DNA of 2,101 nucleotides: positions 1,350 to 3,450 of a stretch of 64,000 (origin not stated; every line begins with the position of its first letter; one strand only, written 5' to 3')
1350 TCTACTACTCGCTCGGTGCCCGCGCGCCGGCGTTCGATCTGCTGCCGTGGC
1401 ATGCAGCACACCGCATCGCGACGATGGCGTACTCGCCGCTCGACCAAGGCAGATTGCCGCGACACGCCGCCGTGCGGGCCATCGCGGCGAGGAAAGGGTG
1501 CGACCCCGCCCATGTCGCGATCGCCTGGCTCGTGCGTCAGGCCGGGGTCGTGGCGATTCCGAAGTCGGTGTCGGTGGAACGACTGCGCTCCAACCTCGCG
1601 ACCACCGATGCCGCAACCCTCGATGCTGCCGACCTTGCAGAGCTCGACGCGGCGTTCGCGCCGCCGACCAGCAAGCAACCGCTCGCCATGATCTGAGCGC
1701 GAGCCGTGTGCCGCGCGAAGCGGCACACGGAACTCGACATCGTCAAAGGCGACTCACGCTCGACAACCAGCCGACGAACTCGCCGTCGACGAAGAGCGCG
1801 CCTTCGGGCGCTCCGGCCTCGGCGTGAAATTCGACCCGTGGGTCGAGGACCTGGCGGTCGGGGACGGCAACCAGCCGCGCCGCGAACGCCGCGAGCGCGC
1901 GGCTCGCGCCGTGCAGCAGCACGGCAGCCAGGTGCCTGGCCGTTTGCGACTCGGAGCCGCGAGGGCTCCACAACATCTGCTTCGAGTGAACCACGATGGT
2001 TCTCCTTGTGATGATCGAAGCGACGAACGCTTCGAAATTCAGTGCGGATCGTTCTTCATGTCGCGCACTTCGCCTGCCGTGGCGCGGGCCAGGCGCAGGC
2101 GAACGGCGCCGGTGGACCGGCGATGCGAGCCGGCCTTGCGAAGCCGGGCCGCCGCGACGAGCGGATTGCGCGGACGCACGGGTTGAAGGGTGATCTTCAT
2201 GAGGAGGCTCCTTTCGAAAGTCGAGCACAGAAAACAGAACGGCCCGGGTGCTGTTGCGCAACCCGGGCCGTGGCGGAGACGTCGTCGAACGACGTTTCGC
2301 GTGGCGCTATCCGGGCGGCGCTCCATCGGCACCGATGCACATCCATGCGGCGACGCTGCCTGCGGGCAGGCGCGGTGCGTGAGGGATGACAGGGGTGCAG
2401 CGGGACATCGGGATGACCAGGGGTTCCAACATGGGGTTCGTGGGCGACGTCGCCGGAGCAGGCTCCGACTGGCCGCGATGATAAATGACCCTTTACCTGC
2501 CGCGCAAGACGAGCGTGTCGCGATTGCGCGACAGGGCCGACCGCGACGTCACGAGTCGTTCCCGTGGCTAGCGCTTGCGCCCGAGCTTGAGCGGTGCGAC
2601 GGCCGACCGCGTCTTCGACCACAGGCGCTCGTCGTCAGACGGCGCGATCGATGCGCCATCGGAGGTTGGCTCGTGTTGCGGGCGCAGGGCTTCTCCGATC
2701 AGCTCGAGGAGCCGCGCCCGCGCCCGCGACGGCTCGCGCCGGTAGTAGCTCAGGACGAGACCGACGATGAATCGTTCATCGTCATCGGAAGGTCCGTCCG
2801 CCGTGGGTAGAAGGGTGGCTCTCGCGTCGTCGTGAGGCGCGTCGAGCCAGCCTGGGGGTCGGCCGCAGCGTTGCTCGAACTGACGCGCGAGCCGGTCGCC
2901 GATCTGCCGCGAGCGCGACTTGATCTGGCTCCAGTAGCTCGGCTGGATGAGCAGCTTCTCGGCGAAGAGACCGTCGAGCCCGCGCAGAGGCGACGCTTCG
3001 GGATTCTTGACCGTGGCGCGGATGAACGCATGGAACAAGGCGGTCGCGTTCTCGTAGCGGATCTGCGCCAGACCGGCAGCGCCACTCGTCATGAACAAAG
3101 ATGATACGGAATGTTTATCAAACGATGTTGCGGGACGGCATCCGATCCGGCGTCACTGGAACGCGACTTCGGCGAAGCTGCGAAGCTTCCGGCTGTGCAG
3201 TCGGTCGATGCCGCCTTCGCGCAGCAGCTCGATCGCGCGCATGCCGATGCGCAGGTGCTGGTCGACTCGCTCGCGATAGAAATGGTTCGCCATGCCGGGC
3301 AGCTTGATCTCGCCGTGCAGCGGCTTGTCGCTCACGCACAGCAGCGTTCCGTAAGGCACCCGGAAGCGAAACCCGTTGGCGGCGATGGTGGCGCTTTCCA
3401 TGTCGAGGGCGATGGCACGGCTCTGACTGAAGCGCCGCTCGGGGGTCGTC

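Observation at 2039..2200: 53-aa highly basic protein, candidate ribosome- or RNA-binding stress factor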

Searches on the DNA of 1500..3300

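Call 3: search_rna_families(source=window, start=1500, end=3300, threshold=evalue, max_evalue=1, show_alignments=3)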
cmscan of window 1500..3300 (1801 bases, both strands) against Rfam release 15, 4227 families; matches with E-value up to 1: 1.
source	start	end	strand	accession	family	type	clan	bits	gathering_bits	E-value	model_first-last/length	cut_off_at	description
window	3132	3244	-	RF02242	Xoo5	Gene; sRNA;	-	22.4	50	0.082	1-124/124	no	Xanthomonadaceae sRNA Xoo5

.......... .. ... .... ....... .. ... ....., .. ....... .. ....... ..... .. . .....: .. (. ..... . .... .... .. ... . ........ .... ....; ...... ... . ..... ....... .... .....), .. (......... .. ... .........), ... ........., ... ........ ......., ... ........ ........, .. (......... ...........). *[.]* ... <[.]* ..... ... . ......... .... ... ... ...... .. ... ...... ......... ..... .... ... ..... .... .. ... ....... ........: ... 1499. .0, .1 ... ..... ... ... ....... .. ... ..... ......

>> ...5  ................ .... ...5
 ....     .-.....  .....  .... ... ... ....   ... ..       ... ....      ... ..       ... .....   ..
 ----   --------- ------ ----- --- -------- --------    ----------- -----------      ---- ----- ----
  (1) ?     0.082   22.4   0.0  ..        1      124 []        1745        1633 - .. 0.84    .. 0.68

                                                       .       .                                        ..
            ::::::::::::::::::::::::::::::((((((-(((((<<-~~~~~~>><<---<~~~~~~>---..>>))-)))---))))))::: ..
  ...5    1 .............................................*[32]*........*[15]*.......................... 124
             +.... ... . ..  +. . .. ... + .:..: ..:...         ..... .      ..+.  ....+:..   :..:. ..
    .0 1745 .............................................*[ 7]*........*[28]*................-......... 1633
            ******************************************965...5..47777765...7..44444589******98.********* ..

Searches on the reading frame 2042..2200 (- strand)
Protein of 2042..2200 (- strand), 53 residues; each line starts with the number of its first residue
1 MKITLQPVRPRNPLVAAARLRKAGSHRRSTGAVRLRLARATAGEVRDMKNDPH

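Call 9: search_protein_families(library=pfam, proteins=[window:2042-2200:-], max_evalue=1)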
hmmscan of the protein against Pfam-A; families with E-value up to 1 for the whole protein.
window:2042-2200:- (53 aa): 0 families

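Call 10: search_protein_families(library=ncbifam, proteins=[window:2042-2200:-], max_evalue=1)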
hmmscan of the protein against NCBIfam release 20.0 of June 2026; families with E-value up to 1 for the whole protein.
window:2042-2200:- (53 aa): 0 families

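Call 11: find_homologous_proteins(query=window:2042-2200:-, max_evalue=0.01)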
Query window:2042-2200:- (53 aa): 16 proteins with E <= 0.01 among 23 candidates.
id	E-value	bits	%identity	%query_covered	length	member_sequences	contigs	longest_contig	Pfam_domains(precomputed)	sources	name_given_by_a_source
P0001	8.5e-26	105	100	100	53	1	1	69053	-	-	-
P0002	1.7e-6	45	53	100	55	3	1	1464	-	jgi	-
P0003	2.6e-6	45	74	64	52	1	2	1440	-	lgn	-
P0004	3.7e-6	44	70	70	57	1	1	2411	-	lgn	-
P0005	4.1e-6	44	73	28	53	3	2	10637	-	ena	-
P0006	4.4e-6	44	73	28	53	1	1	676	-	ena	-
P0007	1.2e-5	43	56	94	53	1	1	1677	-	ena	-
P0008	2.7e-5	41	76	62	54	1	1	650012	-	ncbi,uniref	ncbi:hypothetical protein AACH10_05415 [Ideonella sp. DXS22W]|uniref:Uncharacterized protein n=1 Tax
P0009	3.5e-5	41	53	100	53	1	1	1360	-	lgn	-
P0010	4.9e-5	41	60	85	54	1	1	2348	-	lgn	-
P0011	1.2e-4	39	50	98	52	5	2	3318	-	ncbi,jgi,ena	jgi:hypothetical protein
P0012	1.7e-4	39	50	94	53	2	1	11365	-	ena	-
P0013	2.6e-4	38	62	75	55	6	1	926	-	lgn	-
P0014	4.1e-4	38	67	68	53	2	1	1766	-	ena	-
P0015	5.5e-4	37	52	98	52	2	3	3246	-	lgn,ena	-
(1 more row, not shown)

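Call 14: find_encoding_contigs(protein=P0008, flank=5000, max_places=3)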
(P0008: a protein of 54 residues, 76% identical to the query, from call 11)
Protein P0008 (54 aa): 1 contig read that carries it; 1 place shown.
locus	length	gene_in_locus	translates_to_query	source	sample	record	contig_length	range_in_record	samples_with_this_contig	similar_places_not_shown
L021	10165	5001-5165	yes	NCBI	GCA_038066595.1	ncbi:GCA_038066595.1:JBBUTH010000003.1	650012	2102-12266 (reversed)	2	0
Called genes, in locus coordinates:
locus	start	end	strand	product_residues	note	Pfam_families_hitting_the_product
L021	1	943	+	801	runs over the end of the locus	PF07715:Plug, PF00593:TonB_dep_Rec_b-barrel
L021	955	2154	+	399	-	PF01070:FMN_dh, PF00478:IMPDH (weak)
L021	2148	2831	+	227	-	PF13640:2OG-FeII_Oxy_3, PF18331:PKHD_C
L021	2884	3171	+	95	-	PF13670:PepSY_2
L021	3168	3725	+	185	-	PF01292:Ni_hydr_CYTB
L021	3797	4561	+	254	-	-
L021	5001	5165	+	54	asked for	-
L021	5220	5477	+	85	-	-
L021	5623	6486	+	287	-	PF08668:HDOD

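Call 22: search_solved_structures(query=A1, max_evalue=10, show_alignments=3)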
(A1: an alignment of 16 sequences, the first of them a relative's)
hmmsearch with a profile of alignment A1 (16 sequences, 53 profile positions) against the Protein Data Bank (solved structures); distinct sequences matched with E-value up to 10: 3.
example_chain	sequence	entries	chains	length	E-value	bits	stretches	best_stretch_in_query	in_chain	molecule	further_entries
2zqe_A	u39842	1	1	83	0.45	13.5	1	26-44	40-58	MutS2 protein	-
7on6_A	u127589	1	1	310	0.47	13.4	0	14-24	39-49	SAKe6AE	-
7on8_A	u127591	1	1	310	2.6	11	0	14-24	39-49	SAKe6AR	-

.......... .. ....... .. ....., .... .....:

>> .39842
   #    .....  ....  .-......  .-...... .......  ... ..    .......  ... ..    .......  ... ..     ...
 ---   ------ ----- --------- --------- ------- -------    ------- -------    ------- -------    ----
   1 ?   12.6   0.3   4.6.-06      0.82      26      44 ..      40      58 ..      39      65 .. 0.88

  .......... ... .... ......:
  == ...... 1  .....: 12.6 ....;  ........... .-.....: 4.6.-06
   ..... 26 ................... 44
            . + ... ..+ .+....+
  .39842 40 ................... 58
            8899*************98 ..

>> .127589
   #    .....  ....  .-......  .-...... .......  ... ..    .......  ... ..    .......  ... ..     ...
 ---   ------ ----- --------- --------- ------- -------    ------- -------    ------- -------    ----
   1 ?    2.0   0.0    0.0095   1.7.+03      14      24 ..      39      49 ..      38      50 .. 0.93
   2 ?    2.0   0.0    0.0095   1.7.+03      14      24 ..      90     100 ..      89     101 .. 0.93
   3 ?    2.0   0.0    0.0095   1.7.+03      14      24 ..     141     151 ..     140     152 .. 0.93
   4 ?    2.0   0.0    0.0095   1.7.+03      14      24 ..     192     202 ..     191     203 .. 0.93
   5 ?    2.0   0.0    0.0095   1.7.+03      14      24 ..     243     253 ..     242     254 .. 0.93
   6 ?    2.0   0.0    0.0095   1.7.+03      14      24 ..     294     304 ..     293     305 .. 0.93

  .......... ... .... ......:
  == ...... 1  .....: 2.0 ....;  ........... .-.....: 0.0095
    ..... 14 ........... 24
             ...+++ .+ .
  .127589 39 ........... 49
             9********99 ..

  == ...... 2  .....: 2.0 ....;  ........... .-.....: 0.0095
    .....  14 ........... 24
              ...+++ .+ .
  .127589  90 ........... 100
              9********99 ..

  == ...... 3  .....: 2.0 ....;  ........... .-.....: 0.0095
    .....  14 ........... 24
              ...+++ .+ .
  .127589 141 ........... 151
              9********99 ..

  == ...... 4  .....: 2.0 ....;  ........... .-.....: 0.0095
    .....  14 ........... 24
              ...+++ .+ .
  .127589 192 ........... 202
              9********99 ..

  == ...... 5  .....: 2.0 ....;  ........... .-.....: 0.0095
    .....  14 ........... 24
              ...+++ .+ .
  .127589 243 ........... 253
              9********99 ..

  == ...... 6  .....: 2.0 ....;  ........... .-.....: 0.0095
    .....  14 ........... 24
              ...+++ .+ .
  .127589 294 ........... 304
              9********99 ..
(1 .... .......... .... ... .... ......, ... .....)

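Call 34: search_protein_representatives(alignment_id=A1)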
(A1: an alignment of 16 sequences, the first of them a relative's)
Query: 16 sequences, 53 profile positions. Proteins with E-value up to 0.001 (for the whole library): 857; up to 1e-10: 126; up to 1e-30: 0. The best 150 are listed.
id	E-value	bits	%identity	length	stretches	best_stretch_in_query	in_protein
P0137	5.1e-19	83.8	-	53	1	1-53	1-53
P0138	1.6e-17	79.0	-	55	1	1-51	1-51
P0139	2.3e-16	75.3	-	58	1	2-53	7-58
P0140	2.7e-16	75.1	-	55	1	1-50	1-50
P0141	2.9e-16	75.0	-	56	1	1-51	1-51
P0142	3.0e-16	74.9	-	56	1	3-51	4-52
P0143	3.5e-16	74.7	-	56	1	2-53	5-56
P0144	7.0e-16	73.7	-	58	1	3-53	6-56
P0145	2.2e-15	72.2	-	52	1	1-50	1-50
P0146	2.2e-15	72.1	-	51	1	1-48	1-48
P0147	2.5e-15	72.0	-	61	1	1-49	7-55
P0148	6.7e-15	70.6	-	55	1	3-53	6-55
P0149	7.8e-15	70.4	-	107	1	1-53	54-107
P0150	7.9e-15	70.4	-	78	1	3-51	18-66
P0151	9.3e-15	70.2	-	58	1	1-49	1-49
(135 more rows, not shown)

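Call 39: search_protein_families(library=pfam, alignment_id=A3, max_evalue=0.1)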
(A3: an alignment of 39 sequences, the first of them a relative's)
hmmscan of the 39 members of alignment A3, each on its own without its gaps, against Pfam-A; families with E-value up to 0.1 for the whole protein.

A. member 1, P0001 (53 aa): 0 families

B. families by the number of members that match (of 39 scanned): 3 families
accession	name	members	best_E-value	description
PF17925.6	TetR_C_20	1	0.033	Tetracyclin repressor-like, C-terminal domain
PF05157.20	MshEN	1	0.036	MshEN domain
PF21981.2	RecX_HTH3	1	0.076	RecX, third three-helix domain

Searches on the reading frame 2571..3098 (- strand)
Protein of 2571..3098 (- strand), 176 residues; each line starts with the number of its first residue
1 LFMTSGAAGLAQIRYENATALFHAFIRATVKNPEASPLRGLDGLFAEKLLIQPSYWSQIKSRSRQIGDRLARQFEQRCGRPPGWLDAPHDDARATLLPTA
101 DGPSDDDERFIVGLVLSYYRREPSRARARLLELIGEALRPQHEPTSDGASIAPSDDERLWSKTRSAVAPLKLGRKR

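Call 9: search_protein_families(library=pfam, proteins=[window:2571-3098:-], max_evalue=1)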
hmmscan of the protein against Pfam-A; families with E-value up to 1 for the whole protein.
window:2571-3098:- (176 aa): 0 families

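Call 10: search_protein_families(library=ncbifam, proteins=[window:2571-3098:-], max_evalue=1)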
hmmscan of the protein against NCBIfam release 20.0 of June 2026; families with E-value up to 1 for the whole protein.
window:2571-3098:- (176 aa): 2 families
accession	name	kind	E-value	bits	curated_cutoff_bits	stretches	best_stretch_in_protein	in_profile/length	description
NF009199.0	PRK12547.1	subfamily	0.11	12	219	1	88-145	114-171/184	RNA polymerase sigma factor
NF009169.0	PRK12516.1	equivalog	0.19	11.1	321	1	87-147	117-177/188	RNA polymerase sigma factor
